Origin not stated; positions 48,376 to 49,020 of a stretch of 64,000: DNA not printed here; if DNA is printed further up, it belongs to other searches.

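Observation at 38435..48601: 10-kb island bracketed by 142-bp imperfect direct repeats that duplicate the 3' end of the prophage o-spanin gene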

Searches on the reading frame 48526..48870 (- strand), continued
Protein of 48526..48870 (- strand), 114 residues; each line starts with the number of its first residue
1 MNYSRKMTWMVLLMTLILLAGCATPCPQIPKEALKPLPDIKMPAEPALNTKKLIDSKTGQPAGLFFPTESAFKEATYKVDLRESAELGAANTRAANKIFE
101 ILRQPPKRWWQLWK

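Call 38: find_encoding_contigs(protein=P0047, flank=8000, max_places=8)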
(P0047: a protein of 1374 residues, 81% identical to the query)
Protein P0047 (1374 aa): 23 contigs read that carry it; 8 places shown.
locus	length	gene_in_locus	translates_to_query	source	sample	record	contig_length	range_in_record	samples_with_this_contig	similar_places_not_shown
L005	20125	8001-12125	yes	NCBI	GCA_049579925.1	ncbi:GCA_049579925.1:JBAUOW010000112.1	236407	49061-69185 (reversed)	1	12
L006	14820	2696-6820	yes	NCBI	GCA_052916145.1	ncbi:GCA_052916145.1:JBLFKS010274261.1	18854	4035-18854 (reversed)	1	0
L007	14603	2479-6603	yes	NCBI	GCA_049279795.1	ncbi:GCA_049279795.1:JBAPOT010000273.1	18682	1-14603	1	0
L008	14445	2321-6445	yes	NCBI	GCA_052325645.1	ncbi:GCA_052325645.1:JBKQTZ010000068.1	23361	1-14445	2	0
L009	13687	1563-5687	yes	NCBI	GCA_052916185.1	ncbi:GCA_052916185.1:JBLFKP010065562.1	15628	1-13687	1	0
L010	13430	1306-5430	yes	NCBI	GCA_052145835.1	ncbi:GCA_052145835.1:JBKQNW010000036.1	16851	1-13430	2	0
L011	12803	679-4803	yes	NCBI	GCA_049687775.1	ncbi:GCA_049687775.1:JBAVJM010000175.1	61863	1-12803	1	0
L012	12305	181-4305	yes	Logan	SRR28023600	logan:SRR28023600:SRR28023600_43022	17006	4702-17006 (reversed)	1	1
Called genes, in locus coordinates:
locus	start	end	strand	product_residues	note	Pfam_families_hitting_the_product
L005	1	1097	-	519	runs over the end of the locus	PF00149:Metallophos, PF09587:PGA_cap (faint), PF02872:5_nucleotid_C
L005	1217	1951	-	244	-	PF02129:Peptidase_S15, PF12146:Hydrolase_4, PF12697:Abhydrolase_6 (weak), PF00561:Abhydrolase_1, PF00326:Peptidase_S9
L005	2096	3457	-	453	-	PF00768:Peptidase_S11, PF13354:Beta-lactamase2, PF07943:PBP5_C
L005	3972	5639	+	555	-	PF04773:FecR (weak), PF20245:DUF6600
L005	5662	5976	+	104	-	PF06865:Ppnp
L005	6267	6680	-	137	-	PF01850:PIN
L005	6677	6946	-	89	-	PF02604:PhdYeFM_antitox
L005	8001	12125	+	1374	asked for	PF01381:HTH_3, PF13560:HTH_31 (faint)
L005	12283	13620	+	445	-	PF21751:DACNV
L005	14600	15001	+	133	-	-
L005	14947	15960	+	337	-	PF13336:AcetylCoA_hyd_C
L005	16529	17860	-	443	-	PF07690:MFS_1, PF11700:ATG22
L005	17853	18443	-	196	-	PF12917:YfbR-like, PF13023:HD_3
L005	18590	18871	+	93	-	PF04023:FeoA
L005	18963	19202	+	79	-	PF04023:FeoA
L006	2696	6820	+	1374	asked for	PF01381:HTH_3, PF13560:HTH_31 (faint)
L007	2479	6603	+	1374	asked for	PF01381:HTH_3, PF13560:HTH_31 (faint)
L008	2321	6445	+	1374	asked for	PF01381:HTH_3, PF13560:HTH_31 (faint)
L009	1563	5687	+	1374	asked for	PF01381:HTH_3, PF13560:HTH_31 (faint)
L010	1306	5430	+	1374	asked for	PF01381:HTH_3, PF13560:HTH_31 (faint)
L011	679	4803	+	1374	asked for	PF01381:HTH_3, PF13560:HTH_31 (faint)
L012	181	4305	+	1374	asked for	PF01381:HTH_3, PF13560:HTH_31 (faint)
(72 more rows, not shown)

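Call 40: find_encoding_contigs(protein=P0007, flank=10000, max_places=4)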
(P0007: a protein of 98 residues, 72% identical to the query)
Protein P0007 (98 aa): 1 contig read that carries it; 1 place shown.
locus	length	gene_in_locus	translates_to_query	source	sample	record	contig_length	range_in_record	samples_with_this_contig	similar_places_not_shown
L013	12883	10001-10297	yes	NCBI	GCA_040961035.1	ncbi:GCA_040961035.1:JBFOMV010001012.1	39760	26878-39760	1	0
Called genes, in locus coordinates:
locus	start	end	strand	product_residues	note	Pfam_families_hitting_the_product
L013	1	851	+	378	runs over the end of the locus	-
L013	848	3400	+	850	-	-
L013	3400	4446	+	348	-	-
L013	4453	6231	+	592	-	-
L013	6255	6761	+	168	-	-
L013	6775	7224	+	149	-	-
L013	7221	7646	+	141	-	-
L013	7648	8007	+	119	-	-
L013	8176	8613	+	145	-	PF01510:Amidase_2 (weak)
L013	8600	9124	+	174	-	PF00182:Glyco_hydro_19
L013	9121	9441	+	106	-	-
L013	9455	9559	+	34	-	-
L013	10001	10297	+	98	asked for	-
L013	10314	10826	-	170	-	-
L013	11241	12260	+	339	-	PF04055:Radical_SAM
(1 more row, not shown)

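Call 41: find_encoding_contigs(protein=P0009, flank=10000, max_places=4)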
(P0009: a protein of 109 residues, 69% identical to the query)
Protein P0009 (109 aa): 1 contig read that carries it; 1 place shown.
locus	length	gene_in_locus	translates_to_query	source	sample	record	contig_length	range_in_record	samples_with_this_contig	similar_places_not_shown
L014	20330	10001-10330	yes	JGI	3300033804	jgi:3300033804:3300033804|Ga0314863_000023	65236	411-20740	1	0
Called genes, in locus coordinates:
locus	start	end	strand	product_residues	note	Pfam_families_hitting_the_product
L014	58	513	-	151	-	-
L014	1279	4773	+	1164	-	-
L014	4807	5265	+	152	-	-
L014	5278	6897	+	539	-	-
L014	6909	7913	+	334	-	-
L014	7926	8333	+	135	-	-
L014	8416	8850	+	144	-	-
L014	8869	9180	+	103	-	-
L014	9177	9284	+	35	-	-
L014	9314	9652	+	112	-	-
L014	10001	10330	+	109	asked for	-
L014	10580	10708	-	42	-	-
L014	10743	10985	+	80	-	-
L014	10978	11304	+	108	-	-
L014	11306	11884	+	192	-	-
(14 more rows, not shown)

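Call 66: find_encoding_contigs(protein=P0016, flank=10000, max_places=5)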
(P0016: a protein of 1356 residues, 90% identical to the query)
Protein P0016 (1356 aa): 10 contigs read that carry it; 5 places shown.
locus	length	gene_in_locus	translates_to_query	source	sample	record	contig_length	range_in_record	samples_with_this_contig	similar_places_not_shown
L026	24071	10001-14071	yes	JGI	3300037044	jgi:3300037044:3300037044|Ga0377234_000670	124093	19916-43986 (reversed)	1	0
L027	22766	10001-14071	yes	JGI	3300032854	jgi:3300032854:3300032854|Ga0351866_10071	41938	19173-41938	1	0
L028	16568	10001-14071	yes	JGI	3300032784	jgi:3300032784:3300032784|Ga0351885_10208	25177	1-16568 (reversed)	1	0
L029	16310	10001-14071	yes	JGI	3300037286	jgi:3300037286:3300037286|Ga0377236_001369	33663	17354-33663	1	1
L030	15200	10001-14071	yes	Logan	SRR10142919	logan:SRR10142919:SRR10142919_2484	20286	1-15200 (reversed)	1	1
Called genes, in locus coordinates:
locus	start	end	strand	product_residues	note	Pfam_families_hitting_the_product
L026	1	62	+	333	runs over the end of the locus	-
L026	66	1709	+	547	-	PF13385:Laminin_G_3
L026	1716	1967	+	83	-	-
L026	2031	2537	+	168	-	-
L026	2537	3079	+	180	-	-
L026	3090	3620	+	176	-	PF01510:Amidase_2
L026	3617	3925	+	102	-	-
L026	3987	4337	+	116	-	-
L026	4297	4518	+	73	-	-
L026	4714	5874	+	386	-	-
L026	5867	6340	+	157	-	-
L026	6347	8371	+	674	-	-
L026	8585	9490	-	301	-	-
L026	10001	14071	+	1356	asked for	PF01381:HTH_3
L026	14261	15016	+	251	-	PF22187:DUF6946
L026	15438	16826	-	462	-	PF01134:GIDA, PF01266:DAO (faint), PF13450:NAD_binding_8 (weak)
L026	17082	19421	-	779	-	PF01751:Toprim, PF01131:Topoisom_bac, PF01396:Zn_ribbon_Top1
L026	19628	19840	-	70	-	-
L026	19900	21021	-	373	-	PF00633:HHH (faint), PF12826:HHH_2 (weak), PF14520:HHH_5 (weak), PF02481:DNA_processg_A, PF17782:WHD_DprA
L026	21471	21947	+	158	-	-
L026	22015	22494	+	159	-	-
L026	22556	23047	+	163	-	-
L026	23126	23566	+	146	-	-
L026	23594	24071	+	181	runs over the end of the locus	-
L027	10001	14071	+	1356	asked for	PF01381:HTH_3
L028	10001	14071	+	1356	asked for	PF01381:HTH_3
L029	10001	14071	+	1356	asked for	PF01381:HTH_3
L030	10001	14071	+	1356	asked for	PF01381:HTH_3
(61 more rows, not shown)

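Call 71: find_encoding_contigs(protein=P0017, flank=10000, max_places=3)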
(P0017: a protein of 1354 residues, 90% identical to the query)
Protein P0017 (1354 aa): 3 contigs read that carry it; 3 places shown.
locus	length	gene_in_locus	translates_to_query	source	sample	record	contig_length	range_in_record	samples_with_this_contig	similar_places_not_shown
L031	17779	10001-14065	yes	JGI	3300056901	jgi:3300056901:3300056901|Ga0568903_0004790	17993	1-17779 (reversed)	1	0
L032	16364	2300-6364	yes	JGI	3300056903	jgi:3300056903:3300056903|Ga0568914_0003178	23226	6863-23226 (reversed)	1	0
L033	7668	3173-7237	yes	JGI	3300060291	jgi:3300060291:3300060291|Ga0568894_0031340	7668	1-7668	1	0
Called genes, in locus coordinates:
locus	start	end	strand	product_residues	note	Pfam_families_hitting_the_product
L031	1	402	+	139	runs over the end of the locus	PF00334:NDK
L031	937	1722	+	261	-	PF01872:RibD_C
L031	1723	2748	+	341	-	PF00107:ADH_zinc_N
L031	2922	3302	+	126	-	PF01242:PTPS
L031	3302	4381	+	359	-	PF13439:Glyco_transf_4, PF13579:Glyco_trans_4_4, PF20706:GT4-conflict, PF00534:Glycos_transf_1, PF13692:Glyco_trans_1_4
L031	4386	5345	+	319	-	PF13489:Methyltransf_23 (weak), PF08241:Methyltransf_11 (faint), PF08242:Methyltransf_12 (faint), PF13649:Methyltransf_25 (faint), PF13847:Methyltransf_31 (faint)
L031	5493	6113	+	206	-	PF00702:Hydrolase, PF13419:HAD_2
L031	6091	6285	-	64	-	-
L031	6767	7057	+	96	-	-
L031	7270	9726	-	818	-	-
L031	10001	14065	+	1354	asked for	PF01381:HTH_3, PF13560:HTH_31 (weak)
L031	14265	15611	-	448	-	PF00072:Response_reg, PF00158:Sigma54_activat, PF14532:Sigma54_activ_2, PF07724:AAA_2, PF00004:AAA (weak), PF07728:AAA_5 (weak), PF25601:AAA_lid_14, PF02954:HTH_8, +1 more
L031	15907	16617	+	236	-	PF02754:CCG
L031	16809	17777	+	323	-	?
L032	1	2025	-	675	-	?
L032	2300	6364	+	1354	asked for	PF01381:HTH_3, PF13560:HTH_31 (weak)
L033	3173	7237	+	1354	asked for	PF01381:HTH_3, PF13560:HTH_31 (weak)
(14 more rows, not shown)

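Call 72: find_encoding_contigs(protein=P0019, flank=10000, max_places=3)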
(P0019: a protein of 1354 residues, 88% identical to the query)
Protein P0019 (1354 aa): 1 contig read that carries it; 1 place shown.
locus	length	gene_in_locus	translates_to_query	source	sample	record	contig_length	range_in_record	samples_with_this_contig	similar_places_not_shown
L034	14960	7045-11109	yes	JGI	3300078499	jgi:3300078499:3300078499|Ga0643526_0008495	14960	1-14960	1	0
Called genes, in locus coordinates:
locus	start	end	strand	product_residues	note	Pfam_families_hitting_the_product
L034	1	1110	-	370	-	?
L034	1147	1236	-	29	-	-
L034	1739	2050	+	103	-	-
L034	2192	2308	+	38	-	-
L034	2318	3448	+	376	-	-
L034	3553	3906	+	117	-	PF00436:SSB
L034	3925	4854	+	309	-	-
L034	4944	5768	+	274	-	PF12705:PDDEXK_1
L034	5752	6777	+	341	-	PF06067:DUF932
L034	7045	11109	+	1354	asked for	PF01381:HTH_3, PF13560:HTH_31 (faint)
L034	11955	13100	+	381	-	PF00078:RVT_1, PF08388:GIIM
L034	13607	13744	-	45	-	-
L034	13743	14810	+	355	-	PF00589:Phage_integrase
